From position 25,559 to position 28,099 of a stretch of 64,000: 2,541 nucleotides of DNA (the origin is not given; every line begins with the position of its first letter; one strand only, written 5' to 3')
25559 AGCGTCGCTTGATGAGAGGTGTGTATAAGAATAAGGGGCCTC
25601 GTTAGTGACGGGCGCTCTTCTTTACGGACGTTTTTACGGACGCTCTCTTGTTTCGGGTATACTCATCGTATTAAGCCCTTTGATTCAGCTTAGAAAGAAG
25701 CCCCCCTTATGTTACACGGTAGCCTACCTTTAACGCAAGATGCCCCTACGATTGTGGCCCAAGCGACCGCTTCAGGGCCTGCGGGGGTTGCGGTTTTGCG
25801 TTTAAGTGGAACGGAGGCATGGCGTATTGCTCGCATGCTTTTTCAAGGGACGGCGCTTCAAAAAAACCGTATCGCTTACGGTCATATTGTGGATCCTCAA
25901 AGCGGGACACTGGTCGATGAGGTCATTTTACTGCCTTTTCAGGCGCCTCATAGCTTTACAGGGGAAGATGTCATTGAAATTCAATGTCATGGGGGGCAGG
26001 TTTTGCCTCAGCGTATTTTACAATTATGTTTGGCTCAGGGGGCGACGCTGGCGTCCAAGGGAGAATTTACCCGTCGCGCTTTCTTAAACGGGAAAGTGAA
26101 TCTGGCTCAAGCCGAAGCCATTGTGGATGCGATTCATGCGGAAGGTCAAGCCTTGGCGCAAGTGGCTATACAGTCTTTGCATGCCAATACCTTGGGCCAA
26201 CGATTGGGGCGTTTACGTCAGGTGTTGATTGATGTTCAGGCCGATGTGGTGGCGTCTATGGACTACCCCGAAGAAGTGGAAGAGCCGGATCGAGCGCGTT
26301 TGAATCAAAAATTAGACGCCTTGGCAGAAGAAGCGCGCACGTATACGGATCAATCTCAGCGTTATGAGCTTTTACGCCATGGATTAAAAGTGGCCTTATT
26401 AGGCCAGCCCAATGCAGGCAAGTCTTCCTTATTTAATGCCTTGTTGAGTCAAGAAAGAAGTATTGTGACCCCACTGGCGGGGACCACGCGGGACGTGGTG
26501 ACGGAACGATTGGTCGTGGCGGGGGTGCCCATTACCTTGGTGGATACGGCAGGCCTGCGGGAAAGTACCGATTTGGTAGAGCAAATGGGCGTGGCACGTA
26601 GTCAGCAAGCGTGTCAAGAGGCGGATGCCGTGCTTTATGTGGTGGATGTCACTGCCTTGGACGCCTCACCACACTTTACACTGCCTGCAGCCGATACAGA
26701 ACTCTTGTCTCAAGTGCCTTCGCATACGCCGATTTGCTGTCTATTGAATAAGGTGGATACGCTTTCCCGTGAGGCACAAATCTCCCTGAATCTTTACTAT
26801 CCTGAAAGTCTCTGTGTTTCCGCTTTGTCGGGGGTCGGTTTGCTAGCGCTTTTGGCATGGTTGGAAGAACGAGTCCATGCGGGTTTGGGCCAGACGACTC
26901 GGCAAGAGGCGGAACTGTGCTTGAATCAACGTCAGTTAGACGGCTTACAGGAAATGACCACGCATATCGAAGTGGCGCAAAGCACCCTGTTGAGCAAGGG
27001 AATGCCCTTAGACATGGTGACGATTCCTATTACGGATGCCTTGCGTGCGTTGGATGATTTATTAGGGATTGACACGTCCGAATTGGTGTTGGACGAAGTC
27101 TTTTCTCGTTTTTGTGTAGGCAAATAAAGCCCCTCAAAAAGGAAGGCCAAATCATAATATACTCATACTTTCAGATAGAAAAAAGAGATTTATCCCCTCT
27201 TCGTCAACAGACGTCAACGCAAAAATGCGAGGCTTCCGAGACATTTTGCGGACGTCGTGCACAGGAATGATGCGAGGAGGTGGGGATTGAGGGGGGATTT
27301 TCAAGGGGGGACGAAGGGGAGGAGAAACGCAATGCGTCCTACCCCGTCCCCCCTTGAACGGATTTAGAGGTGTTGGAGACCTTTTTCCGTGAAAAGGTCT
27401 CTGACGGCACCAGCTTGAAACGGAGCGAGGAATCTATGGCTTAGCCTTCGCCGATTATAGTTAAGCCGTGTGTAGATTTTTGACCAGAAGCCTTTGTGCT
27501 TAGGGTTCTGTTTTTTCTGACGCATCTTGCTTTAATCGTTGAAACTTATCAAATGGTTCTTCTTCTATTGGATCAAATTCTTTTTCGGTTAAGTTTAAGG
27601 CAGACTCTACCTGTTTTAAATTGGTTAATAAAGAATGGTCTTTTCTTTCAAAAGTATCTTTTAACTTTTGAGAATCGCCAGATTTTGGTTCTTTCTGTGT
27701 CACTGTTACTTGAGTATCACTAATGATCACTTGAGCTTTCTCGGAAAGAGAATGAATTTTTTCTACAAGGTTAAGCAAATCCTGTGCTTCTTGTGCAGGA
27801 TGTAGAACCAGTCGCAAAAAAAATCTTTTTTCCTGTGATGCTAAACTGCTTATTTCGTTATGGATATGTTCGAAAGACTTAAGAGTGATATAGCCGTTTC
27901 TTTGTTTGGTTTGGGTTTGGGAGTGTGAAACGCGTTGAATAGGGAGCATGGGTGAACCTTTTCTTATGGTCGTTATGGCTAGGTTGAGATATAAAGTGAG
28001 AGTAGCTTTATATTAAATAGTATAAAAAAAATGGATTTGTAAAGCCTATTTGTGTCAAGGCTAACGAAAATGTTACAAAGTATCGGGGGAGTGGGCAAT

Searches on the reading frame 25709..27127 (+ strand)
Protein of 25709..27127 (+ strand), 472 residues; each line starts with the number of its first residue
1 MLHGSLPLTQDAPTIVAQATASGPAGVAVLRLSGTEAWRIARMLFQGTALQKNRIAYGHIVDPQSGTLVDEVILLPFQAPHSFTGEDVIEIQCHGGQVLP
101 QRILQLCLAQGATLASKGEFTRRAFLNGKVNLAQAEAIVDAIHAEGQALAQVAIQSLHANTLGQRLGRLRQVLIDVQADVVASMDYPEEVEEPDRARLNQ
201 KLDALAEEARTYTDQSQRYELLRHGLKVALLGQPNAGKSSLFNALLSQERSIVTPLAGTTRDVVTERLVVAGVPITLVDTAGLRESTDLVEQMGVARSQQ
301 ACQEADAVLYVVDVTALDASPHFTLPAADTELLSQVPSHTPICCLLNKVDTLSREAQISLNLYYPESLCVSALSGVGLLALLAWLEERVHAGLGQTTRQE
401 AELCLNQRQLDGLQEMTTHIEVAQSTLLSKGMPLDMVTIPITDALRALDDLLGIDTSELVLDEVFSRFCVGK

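Call 16: search_protein_families(library=pfam, proteins=[window:25709-27127:+])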
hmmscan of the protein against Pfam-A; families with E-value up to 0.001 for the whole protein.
window:25709-27127:+ (472 aa): 8 families
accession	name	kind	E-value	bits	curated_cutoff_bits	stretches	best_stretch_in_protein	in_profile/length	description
PF10396.14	TrmE_N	-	2.1e-41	141.3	29.8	1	14-129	1-117/117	GTP-binding protein TrmE N-terminus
PF12631.12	MnmE_helical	-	4.1e-39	135.3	40.1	1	132-469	1-211/211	MnmE helical domain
PF01926.29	MMR_HSR1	-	9.6e-24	84.1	21.9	1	227-348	1-113/113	50S ribosome-binding GTPase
PF02421.24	FeoB_N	-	3.3e-12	46.7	27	1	227-354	2-120/156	Ferrous iron transport protein B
PF04670.18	Gtr1_RagA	-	3.5e-06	27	22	1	227-358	1-130/232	Gtr1/RagA G protein conserved region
PF00350.29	Dynamin_N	-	1.6e-05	25.4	27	0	228-256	1-29/168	Dynamin family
PF04548.22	AIG1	-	5.4e-05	23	27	1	227-320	2-99/212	AIG1 family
PF03193.22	RsgA_GTPase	-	0.00012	22.3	30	0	203-254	85-135/174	RsgA GTPase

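Call 20: find_encoding_contigs(protein=window:25709-27127:+, flank=4000, max_places=10)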
Protein window:25709-27127:+ (472 aa): no gene with exactly this product is on record in the collection.

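Call 22: find_homologous_proteins(query=window:25709-27127:+, max_evalue=1e-60)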
Query window:25709-27127:+ (472 aa): 3546 proteins with E <= 1e-60 among 8000 candidates; the best 120 are listed.
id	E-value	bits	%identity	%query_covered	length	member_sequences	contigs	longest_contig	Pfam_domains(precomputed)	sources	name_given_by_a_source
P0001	0.0e+0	1019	100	100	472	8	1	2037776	PF10396.15,PF01926.30,PF00350.30,PF02421.25,PF12631.13,PF04670.19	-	-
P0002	5.0e-204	696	70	99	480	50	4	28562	PF10396.15,PF01926.30,PF02421.25,PF12631.13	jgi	jgi:tRNA modification GTPase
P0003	1.0e-194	666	67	99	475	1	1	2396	PF10396.15,PF01926.30,PF02421.25,PF03193.23,PF12631.13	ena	-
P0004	7.6e-188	643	65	99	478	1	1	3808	PF10396.15,PF01926.30,PF02421.25,PF03193.23,PF12631.13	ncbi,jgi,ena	-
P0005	4.9e-174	598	61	98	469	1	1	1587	PF10396.15,PF01926.30,PF02421.25,PF12631.13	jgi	jgi:tRNA modification GTPase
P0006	2.7e-171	588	58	94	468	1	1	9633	PF10396.15,PF01926.30,PF00350.30,PF02421.25,PF12631.13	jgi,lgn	-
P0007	1.3e-159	550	57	99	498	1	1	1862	PF10396.15,PF01926.30,PF00350.30,PF02421.25,PF12631.13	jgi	jgi:tRNA modification GTPase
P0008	1.6e-142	494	54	98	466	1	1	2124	PF10396.15,PF01926.30,PF00025.28,PF02421.25,PF12631.13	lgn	-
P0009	1.3e-139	484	53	99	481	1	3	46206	PF10396.15,PF01926.30,PF02421.25,PF12631.13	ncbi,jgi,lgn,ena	jgi:tRNA modification GTPase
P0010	4.6e-138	479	52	99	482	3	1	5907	PF10396.15,PF01926.30,PF02421.25,PF12631.13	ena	-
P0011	1.2e-137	478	52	99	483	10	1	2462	PF10396.15,PF01926.30,PF02421.25,PF12631.13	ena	-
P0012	1.3e-137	477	51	99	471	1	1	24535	PF10396.15,PF01926.30,PF02421.25,PF12631.13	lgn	-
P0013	1.4e-135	471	52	99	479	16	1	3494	PF10396.15,PF01926.30,PF02421.25,PF12631.13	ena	-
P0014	3.1e-135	470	51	94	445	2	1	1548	PF10396.15,PF01926.30,PF02421.25,PF12631.13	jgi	jgi:tRNA modification GTPase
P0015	2.2e-130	454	51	99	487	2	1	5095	PF10396.15,PF01926.30,PF00350.30,PF02421.25,PF12631.13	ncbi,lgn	ncbi:MAG: tRNA uridine-5-carboxymethylaminomethyl(34) synthesis GTPase MnmE [Vampirovibrionales bact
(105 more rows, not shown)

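Call 23: list_cluster_members(proteins=[P0001])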
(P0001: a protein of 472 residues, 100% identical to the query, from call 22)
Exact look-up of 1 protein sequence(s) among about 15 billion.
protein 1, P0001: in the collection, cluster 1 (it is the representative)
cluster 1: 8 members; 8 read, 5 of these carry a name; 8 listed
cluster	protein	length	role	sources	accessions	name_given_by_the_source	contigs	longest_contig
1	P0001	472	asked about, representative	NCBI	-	-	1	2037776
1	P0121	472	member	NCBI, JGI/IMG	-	tRNA modification GTPase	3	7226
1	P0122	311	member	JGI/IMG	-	tRNA modification GTPase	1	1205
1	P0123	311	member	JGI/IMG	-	tRNA modification GTPase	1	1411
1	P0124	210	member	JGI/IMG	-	tRNA modification GTPase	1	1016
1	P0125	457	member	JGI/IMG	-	tRNA modification GTPase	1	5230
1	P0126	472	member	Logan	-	-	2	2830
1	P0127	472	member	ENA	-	-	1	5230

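Call 24: find_encoding_contigs(protein=P0002, flank=5000, max_places=4)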
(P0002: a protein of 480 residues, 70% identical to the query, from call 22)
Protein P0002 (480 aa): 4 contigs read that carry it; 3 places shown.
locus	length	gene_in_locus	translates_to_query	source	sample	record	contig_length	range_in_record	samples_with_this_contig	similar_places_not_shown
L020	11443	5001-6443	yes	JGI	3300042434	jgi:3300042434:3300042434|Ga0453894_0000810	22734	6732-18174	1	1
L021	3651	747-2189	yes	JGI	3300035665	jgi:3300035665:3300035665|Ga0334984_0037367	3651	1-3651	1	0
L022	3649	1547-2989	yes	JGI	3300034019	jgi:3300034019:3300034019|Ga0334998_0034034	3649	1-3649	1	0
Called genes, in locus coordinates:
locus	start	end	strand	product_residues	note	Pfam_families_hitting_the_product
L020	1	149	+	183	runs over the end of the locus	PF01250:Ribosomal_S6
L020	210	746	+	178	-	PF00436:SSB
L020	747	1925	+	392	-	PF04055:Radical_SAM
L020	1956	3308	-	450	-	PF05838:Glyco_hydro_108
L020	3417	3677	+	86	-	-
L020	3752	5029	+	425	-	-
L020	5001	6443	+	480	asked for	PF10396:TrmE_N, PF12631:MnmE_helical, PF01926:MMR_HSR1, PF02421:FeoB_N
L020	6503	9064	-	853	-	PF00390:malic, PF00208:ELFV_dehydrog (faint), PF03949:Malic_M, PF00899:ThiF (faint), PF00390:malic, PF03949:Malic_M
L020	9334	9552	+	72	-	-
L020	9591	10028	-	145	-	PF01475:FUR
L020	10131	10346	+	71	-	PF02416:TatA_B_E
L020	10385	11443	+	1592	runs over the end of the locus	-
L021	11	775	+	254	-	-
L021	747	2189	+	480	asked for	PF10396:TrmE_N, PF12631:MnmE_helical, PF01926:MMR_HSR1, PF02421:FeoB_N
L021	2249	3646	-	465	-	PF00390:malic, PF03949:Malic_M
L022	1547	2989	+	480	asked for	PF10396:TrmE_N, PF12631:MnmE_helical, PF01926:MMR_HSR1, PF02421:FeoB_N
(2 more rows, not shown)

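Call 25: find_encoding_contigs(protein=P0121, flank=6000, max_places=6)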
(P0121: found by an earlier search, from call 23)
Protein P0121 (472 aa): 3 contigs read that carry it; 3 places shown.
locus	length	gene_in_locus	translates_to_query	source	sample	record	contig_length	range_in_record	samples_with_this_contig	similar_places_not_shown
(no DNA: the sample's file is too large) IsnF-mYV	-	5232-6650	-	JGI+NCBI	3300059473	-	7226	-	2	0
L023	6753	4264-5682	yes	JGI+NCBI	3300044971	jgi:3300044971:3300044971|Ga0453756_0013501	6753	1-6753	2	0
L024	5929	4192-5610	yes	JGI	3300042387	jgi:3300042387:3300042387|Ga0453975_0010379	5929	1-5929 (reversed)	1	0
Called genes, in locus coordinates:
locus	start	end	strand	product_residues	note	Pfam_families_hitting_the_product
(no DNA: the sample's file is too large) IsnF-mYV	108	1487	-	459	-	-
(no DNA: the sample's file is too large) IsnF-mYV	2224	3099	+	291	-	PF02811:PHP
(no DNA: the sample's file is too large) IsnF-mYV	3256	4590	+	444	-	PF03721:UDPG_MGDP_dh_N, PF03807:F420_oxidored (faint), PF00984:UDPG_MGDP_dh, PF03720:UDPG_MGDP_dh_C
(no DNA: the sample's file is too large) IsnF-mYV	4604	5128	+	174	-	-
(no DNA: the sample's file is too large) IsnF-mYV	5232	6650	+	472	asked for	PF10396:TrmE_N, PF12631:MnmE_helical, PF01926:MMR_HSR1, PF02421:FeoB_N, PF04670:Gtr1_RagA (weak)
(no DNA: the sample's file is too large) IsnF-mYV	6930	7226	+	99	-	?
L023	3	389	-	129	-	?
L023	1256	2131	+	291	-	PF02811:PHP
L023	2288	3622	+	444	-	PF03721:UDPG_MGDP_dh_N, PF03807:F420_oxidored (faint), PF00984:UDPG_MGDP_dh, PF03720:UDPG_MGDP_dh_C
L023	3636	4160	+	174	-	-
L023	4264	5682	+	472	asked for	PF10396:TrmE_N, PF12631:MnmE_helical, PF01926:MMR_HSR1, PF02421:FeoB_N, PF04670:Gtr1_RagA (weak)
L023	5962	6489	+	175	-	-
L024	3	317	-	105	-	?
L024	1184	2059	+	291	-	PF02811:PHP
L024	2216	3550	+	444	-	PF03721:UDPG_MGDP_dh_N, PF03807:F420_oxidored (faint), PF00984:UDPG_MGDP_dh, PF03720:UDPG_MGDP_dh_C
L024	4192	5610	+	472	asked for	PF10396:TrmE_N, PF12631:MnmE_helical, PF01926:MMR_HSR1, PF02421:FeoB_N, PF04670:Gtr1_RagA (weak)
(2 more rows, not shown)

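Call 26: find_encoding_contigs(protein=P0127, flank=6000, max_places=4)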
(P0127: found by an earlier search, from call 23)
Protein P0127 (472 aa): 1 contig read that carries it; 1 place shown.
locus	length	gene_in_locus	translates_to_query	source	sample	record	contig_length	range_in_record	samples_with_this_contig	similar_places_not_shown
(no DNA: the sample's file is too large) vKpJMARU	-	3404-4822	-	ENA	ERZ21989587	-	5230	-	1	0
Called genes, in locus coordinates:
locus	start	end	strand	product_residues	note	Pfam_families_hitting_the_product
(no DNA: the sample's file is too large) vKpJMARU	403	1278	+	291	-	PF02811:PHP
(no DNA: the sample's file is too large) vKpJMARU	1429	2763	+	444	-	PF03721:UDPG_MGDP_dh_N, PF00984:UDPG_MGDP_dh, PF03720:UDPG_MGDP_dh_C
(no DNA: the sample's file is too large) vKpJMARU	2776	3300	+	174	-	-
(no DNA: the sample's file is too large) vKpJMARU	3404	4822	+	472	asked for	PF10396:TrmE_N, PF12631:MnmE_helical, PF00350:Dynamin_N (faint), PF01926:MMR_HSR1, PF02421:FeoB_N, PF04670:Gtr1_RagA (weak)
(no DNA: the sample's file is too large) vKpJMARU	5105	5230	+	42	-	?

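Call 27: find_encoding_contigs(protein=P0126, flank=6000, max_places=4)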
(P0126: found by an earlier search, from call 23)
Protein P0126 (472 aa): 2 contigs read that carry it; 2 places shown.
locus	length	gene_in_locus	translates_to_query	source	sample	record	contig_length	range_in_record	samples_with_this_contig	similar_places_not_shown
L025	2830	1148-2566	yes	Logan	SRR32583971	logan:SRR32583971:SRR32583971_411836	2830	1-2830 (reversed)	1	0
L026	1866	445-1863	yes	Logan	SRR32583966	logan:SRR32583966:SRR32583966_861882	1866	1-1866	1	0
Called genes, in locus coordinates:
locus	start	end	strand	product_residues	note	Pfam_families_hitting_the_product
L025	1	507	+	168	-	?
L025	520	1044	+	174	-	-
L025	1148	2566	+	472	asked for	PF10396:TrmE_N, PF12631:MnmE_helical, PF00350:Dynamin_N (faint), PF01926:MMR_HSR1, PF02421:FeoB_N, PF04670:Gtr1_RagA (weak)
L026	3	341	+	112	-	?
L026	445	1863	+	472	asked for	PF10396:TrmE_N, PF12631:MnmE_helical, PF00350:Dynamin_N (faint), PF01926:MMR_HSR1, PF02421:FeoB_N, PF04670:Gtr1_RagA (weak)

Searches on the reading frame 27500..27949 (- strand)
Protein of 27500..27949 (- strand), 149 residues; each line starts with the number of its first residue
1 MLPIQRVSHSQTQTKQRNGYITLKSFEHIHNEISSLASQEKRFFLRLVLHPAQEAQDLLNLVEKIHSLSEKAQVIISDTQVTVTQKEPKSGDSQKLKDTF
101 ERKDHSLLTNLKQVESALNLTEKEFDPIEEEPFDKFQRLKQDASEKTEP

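Call 16: search_protein_families(library=pfam, proteins=[window:27500-27949:-])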
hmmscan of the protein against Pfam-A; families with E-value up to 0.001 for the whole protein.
window:27500-27949:- (149 aa): 0 families

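Call 57: search_protein_families(library=ncbifam, proteins=[window:27500-27949:-], max_evalue=0.01)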
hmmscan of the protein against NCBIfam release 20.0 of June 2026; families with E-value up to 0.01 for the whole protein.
window:27500-27949:- (149 aa): 0 families

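Call 58: search_protein_families(library=phrogs, proteins=[window:27500-27949:-], max_evalue=0.01)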
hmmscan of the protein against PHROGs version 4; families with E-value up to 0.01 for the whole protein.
window:27500-27949:- (149 aa): 0 families
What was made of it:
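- Tried and rejected: Orphan genes next to copies: no family assignment (calls 16, 57, 58).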
